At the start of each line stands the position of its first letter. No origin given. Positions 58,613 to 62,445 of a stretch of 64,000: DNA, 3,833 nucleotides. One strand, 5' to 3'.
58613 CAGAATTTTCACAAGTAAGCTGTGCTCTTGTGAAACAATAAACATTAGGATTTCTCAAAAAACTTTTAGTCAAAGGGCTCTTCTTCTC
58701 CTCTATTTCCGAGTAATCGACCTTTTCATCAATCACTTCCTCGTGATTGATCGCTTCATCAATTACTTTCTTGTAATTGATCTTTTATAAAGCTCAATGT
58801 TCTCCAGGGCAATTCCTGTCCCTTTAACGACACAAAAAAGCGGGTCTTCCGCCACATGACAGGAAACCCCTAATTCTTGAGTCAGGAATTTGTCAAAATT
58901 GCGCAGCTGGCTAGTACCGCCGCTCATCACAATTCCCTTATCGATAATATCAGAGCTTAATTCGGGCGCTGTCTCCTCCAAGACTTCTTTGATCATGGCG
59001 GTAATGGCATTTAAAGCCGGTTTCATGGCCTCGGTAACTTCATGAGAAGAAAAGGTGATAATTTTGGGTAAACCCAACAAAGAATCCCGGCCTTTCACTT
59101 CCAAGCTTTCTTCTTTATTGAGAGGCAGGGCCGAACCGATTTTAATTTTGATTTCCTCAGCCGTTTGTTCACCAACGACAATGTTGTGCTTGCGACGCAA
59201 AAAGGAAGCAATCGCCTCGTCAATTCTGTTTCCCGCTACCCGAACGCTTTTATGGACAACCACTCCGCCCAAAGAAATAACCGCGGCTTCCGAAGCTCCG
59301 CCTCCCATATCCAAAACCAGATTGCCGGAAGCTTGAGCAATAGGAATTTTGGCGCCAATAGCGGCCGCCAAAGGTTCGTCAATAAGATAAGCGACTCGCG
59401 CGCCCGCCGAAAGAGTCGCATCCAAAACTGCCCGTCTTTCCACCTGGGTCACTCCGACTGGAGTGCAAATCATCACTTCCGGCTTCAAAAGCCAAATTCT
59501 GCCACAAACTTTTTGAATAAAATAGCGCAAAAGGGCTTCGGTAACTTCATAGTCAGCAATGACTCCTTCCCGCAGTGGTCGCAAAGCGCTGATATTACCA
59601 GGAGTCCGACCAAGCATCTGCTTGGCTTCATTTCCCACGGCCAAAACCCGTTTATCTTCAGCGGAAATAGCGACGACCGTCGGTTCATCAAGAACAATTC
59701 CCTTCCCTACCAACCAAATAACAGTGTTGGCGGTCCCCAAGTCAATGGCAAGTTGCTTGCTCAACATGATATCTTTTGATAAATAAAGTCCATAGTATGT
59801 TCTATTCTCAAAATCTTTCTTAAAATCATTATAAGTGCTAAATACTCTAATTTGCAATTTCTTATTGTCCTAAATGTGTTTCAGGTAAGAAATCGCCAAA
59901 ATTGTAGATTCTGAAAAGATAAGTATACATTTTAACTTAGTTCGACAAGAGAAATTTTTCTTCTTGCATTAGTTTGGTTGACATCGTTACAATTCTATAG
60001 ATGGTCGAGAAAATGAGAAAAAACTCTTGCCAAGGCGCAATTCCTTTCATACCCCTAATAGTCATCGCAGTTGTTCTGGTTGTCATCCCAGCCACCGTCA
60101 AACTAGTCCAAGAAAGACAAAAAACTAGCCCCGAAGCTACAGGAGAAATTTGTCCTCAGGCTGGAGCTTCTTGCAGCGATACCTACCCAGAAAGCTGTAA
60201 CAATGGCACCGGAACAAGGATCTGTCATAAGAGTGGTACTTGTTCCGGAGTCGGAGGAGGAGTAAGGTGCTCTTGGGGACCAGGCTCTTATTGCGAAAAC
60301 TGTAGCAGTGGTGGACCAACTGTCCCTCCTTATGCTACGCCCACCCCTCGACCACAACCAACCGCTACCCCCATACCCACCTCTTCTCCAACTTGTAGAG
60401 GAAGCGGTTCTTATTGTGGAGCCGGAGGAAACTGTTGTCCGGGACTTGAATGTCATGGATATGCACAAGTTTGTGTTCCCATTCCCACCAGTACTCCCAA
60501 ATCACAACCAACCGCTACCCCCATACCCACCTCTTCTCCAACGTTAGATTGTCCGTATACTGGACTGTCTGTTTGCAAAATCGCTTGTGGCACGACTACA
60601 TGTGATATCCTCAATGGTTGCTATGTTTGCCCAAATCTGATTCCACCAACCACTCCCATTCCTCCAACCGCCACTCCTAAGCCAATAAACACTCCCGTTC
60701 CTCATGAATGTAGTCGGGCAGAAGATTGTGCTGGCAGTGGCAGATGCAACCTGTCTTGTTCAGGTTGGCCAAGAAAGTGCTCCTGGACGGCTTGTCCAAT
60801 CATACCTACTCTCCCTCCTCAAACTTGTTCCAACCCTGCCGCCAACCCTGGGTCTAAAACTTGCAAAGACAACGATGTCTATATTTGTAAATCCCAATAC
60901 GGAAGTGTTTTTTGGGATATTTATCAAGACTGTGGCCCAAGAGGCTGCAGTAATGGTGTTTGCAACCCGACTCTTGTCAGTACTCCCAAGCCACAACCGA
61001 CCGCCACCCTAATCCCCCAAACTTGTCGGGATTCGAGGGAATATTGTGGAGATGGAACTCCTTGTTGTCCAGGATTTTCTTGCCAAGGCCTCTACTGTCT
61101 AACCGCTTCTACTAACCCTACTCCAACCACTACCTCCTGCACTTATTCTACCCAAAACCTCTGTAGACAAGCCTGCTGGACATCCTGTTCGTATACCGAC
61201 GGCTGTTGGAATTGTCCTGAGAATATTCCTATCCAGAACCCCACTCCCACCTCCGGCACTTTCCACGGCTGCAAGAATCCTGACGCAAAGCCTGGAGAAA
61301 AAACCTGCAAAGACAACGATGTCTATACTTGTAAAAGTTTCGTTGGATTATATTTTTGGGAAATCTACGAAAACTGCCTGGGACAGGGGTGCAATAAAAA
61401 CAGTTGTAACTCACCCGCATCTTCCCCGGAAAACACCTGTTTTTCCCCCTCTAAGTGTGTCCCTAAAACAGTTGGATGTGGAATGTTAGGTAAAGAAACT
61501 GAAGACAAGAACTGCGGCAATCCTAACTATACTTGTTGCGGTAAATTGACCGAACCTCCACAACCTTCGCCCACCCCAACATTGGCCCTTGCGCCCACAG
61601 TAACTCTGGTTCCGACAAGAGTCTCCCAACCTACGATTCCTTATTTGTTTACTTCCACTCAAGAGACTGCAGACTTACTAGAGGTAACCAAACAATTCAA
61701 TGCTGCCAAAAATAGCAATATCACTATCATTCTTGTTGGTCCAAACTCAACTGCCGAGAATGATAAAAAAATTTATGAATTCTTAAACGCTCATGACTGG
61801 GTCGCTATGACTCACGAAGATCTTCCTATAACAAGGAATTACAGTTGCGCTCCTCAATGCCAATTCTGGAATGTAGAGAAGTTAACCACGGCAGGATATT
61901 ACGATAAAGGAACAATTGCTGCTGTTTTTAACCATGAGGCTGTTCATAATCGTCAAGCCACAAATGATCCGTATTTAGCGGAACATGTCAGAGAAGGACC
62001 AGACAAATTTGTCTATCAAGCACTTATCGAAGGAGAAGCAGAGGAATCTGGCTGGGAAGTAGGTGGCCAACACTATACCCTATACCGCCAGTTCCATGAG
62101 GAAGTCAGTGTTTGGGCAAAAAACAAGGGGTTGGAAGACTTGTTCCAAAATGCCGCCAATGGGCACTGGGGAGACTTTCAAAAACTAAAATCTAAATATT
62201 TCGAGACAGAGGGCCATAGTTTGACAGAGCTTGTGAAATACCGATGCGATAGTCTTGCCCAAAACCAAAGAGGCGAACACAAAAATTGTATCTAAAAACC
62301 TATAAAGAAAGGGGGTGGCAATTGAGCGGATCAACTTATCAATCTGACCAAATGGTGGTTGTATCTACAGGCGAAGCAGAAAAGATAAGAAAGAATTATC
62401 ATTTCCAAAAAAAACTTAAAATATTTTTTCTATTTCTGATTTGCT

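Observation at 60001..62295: Large Cys-rich modular extracellular protein with internal DNA-level duplications and a C-terminal HExxH domain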

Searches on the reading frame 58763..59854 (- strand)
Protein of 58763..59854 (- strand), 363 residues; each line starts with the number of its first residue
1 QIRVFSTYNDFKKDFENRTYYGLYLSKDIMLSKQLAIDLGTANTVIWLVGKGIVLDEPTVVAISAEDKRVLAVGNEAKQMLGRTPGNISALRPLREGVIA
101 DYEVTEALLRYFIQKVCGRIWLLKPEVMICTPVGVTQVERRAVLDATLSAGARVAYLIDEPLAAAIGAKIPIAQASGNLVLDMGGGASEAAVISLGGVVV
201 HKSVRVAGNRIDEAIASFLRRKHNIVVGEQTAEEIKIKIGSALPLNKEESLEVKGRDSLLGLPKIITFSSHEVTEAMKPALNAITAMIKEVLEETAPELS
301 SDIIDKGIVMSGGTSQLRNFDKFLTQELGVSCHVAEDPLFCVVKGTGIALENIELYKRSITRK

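Call 40: list_cluster_members(proteins=[P0001, window:58763-59854:-, window:55030-55785:+, window:53911-54540:+, P0016, P0002, P0007, P0015, P0010, P0026])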
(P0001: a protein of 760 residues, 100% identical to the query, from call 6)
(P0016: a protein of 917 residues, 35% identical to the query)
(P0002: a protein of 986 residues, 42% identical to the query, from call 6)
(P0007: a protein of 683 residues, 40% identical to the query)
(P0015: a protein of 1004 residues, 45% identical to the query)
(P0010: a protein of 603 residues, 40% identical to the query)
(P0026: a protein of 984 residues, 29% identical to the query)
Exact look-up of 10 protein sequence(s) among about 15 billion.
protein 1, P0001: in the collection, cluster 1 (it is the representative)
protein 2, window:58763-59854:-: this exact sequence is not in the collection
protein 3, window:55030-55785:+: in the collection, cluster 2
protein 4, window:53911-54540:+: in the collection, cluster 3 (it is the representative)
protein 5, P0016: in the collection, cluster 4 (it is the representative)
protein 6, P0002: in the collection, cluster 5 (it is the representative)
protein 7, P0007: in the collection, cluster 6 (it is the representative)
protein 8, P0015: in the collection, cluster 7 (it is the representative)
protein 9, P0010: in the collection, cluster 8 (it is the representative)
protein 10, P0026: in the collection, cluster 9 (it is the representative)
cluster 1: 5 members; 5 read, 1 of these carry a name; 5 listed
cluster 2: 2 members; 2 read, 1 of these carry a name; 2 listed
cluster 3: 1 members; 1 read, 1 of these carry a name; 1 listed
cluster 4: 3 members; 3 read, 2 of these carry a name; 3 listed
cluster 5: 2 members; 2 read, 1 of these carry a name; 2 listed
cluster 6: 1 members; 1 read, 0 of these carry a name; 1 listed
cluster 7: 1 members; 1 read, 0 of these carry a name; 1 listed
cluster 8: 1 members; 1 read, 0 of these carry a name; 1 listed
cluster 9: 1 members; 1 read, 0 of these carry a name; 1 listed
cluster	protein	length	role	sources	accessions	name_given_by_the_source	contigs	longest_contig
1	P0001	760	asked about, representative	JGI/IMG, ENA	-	-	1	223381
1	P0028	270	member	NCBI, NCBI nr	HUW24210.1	MAG TPA: hypothetical protein VMW04_01135 [Patescibacteria group bacterium] | hypothetical protein [Patescibacteria group bacterium]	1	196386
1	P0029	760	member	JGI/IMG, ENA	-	-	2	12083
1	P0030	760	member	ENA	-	-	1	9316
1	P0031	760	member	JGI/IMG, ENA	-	-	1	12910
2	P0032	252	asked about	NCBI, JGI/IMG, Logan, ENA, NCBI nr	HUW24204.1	MAG TPA: 50S ribosomal protein L1 [Patescibacteria group bacterium] | 50S ribosomal protein L1 [Patescibacteria group bacterium]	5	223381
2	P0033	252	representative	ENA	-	-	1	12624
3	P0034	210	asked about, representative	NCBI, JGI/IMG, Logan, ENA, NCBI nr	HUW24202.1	MAG TPA: transcription termination/antitermination protein NusG [Patescibacteria group ... | transcription termination/antitermination protein NusG [Patescibacteria group bacterium]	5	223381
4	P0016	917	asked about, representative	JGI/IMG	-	hypothetical protein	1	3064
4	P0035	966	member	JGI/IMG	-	hypothetical protein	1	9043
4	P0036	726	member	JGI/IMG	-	-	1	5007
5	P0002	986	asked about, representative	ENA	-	-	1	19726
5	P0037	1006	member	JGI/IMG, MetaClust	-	\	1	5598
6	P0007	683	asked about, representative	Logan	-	-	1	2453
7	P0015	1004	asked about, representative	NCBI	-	-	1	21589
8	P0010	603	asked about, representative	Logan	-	-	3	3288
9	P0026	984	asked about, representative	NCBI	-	-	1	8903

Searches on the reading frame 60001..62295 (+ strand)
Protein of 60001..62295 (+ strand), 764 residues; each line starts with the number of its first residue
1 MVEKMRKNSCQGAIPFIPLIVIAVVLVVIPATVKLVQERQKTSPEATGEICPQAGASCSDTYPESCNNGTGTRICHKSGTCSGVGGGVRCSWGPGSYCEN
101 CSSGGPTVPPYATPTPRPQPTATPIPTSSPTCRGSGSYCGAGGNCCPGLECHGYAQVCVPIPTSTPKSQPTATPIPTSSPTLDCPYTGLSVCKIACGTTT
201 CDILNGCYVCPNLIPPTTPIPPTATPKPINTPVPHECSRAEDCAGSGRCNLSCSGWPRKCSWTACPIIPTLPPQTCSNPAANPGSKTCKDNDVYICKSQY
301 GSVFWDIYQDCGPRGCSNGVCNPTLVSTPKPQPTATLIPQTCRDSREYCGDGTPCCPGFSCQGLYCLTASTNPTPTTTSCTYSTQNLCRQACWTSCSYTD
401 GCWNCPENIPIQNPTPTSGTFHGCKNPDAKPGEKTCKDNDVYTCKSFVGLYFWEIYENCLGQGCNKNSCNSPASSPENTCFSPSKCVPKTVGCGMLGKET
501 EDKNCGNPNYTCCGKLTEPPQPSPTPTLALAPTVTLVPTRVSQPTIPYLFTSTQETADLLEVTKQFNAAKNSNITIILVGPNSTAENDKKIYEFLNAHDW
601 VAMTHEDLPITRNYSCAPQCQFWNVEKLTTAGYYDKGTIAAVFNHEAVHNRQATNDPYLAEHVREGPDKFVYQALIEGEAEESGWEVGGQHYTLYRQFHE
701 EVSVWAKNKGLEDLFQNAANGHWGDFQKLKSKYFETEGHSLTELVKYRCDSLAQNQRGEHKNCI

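Call 4: search_protein_families(library=pfam, proteins=[window:60001-62295:+], max_evalue=10)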
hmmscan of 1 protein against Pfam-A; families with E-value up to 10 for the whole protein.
window:60001-62295:+ (764 aa): 1 family
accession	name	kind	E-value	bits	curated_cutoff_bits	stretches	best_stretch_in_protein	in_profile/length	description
PF07740.17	Toxin_12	-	0.013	16.6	21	2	132-158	2-28/30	Ion channel inhibitory toxin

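Call 5: search_protein_families(library=ncbifam, proteins=[window:60001-62295:+], max_evalue=10)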
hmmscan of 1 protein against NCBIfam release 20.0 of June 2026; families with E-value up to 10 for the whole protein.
window:60001-62295:+ (764 aa): 0 families

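Call 6: find_homologous_proteins(query=window:60001-62295:+)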
Query window:60001-62295:+ (764 aa): 2 proteins with E <= 0.001 among 5152 candidates.
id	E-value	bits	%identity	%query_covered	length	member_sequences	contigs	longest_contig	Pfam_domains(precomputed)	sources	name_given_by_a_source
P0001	0.0e+0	1820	100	99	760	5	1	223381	-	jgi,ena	-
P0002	6.1e-10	56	42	9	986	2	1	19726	-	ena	-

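Call 26: search_protein_families(library=pfam, proteins=[P0002], max_evalue=0.01)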
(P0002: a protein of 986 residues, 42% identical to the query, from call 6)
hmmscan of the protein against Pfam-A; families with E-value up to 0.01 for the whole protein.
P0002 (986 aa): 0 families

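Call 27: find_encoding_contigs(protein=P0001, flank=10000, max_places=3)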
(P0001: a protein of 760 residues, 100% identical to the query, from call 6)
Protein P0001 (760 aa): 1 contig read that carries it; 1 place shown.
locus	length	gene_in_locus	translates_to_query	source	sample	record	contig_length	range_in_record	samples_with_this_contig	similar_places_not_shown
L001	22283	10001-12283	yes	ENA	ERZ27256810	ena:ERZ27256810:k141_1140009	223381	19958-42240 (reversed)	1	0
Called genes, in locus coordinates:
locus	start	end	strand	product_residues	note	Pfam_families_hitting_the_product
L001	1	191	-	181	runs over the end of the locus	-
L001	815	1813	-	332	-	-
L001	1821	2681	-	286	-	PF00483:NTP_transferase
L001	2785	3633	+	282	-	PF01026:TatD_DNase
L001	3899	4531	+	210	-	PF02357:NusG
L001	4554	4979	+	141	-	PF03946:Ribosomal_L11_N, PF00298:Ribosomal_L11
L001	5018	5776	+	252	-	PF00687:Ribosomal_L1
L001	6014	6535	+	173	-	PF00466:Ribosomal_L10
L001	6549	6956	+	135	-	PF16320:Ribosomal_L12_N, PF00542:Ribosomal_L12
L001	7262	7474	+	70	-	PF12728:HTH_17, PF00376:MerR, PF13411:MerR_1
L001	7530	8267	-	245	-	PF03808:Glyco_tran_WecG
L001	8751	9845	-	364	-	PF06723:MreB_Mbl, PF00022:Actin (weak), PF00012:HSP70 (weak), PF14450:FtsA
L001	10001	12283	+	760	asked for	-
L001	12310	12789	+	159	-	-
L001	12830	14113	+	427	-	PF08308:PEGA, PF07676:PD40 (faint)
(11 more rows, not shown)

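Call 43: find_encoding_contigs(protein=P0002, flank=6000, max_places=2)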
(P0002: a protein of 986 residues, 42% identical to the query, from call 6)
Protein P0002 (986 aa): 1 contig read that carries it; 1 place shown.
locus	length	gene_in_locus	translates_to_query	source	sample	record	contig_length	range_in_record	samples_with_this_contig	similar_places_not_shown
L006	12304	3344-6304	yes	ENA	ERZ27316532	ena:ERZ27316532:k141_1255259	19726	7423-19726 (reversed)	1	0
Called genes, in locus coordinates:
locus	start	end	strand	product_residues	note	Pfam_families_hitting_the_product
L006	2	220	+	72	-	?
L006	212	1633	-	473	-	PF00390:malic, PF03949:Malic_M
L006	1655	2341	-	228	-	-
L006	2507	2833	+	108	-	-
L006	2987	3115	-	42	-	-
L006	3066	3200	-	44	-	-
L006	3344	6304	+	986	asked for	-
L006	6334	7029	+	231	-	PF04402:SIMPL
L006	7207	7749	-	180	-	-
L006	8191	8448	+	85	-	PF04014:MazE_antitoxin (faint)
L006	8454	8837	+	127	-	PF01850:PIN, PF13470:PIN_3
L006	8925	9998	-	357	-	PF02661:Fic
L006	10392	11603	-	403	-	PF00270:DEAD, PF04851:ResIII, PF00271:Helicase_C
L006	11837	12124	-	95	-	PF12441:CopG_antitoxin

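Call 45: find_encoding_contigs(protein=P0035, flank=5000, max_places=2)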
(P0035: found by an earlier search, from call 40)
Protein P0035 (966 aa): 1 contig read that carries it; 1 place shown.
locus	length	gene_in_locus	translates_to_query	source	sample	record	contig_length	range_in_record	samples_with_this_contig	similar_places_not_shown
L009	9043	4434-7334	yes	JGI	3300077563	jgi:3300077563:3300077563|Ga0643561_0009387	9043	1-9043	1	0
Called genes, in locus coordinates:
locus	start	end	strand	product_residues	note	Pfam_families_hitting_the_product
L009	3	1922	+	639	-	?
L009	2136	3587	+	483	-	PF00481:PP2C (faint)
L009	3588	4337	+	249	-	PF03372:Exo_endo_phos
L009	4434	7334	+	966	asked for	-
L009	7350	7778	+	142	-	-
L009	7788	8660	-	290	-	PF13102:Phage_int_SAM_5, PF02899:Phage_int_SAM_1, PF13495:Phage_int_SAM_4, PF00589:Phage_integrase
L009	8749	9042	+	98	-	?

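Call 83: search_protein_families(library=padloc, proteins=[window:60001-62295:+, P0002], max_evalue=0.1)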
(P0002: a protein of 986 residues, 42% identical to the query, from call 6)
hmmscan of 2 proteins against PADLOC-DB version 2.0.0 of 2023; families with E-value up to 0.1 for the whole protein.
window:60001-62295:+ (764 aa): 0 families

P0002 (986 aa): 0 families
